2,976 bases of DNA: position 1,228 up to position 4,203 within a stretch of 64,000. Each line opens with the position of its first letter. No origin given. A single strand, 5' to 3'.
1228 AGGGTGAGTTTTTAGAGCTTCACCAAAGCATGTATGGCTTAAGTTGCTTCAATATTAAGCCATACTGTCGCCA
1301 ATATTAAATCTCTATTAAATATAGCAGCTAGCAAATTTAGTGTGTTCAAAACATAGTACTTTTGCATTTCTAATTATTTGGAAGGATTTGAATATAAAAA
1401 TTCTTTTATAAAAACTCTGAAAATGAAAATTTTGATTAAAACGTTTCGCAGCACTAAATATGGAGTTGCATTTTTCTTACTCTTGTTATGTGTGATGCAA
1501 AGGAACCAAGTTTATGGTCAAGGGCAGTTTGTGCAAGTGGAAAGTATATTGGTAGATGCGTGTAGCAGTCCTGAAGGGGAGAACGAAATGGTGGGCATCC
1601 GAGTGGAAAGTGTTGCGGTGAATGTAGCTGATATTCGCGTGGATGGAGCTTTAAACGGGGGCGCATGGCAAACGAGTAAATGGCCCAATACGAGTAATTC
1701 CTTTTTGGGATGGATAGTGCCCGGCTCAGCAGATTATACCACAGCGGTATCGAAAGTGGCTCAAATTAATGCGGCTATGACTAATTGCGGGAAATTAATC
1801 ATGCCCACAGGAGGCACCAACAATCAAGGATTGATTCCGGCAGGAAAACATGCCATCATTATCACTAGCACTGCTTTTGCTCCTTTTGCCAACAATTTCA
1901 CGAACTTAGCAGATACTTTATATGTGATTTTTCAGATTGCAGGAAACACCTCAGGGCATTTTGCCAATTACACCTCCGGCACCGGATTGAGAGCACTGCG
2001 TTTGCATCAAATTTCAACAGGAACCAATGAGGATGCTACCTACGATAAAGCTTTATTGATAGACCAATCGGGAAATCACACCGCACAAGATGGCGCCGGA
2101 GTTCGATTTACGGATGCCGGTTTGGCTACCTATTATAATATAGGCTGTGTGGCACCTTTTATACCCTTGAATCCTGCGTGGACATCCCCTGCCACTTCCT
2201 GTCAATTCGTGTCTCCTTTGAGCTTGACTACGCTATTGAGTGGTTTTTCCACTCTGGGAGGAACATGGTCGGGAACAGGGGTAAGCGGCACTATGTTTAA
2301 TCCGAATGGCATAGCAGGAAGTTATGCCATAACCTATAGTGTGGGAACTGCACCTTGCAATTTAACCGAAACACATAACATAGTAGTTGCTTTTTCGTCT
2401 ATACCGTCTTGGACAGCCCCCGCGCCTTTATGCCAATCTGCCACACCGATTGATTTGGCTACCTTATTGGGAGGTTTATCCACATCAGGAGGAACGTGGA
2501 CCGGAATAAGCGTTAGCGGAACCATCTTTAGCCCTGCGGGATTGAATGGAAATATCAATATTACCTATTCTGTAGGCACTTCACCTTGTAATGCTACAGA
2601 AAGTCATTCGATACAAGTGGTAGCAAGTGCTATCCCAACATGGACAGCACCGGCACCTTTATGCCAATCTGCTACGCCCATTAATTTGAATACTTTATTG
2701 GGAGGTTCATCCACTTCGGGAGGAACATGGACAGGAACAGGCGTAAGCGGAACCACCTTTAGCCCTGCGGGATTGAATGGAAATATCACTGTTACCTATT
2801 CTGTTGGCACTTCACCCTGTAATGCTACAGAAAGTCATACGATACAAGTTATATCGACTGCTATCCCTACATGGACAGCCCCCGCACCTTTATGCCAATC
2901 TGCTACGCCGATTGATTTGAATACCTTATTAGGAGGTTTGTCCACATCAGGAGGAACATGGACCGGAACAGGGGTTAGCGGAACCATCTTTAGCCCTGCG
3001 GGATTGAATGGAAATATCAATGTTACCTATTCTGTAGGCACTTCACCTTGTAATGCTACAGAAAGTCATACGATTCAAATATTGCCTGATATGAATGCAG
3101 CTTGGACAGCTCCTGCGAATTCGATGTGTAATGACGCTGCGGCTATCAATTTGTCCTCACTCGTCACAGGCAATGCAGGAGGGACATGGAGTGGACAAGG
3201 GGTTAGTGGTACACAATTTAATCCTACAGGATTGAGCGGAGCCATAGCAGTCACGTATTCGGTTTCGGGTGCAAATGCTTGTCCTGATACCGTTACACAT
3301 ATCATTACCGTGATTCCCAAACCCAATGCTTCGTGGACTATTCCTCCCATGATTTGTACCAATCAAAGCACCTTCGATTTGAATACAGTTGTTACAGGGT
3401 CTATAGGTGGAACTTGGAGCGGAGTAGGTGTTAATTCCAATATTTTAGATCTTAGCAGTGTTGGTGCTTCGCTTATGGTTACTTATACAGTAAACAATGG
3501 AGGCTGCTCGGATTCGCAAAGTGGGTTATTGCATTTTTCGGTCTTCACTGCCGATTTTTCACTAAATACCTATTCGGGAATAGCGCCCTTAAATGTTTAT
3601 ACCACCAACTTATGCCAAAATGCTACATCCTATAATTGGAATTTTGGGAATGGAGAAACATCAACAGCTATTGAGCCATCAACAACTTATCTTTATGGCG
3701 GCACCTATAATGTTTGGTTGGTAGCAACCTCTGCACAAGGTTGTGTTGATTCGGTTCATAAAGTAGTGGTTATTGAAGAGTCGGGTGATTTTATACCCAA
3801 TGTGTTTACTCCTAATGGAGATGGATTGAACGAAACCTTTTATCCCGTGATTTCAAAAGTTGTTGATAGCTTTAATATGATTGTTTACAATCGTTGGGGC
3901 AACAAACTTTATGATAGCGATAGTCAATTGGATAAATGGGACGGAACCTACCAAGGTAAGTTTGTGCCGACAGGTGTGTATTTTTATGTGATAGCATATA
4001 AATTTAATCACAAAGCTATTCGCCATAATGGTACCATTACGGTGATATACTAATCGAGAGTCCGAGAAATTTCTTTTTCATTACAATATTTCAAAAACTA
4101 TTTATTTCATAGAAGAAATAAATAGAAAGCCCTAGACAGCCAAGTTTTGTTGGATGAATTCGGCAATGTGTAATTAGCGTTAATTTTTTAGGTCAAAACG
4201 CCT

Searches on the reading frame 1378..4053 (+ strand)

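Call 68: search_protein_families(library=pfam, proteins=[window:1378-4053:+], max_evalue=0.00001)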
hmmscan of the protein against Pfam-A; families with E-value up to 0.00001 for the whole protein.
window:1378-4053:+ (891 aa): 2 families
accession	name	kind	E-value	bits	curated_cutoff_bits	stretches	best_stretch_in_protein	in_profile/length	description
PF13585.12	CHU_C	-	1.5e-18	67.1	27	1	806-888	3-85/86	CHU_C Type IX secretion signal domain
PF18911.6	PKD_4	-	8.9e-09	35.7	27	1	748-796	33-81/85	PKD domain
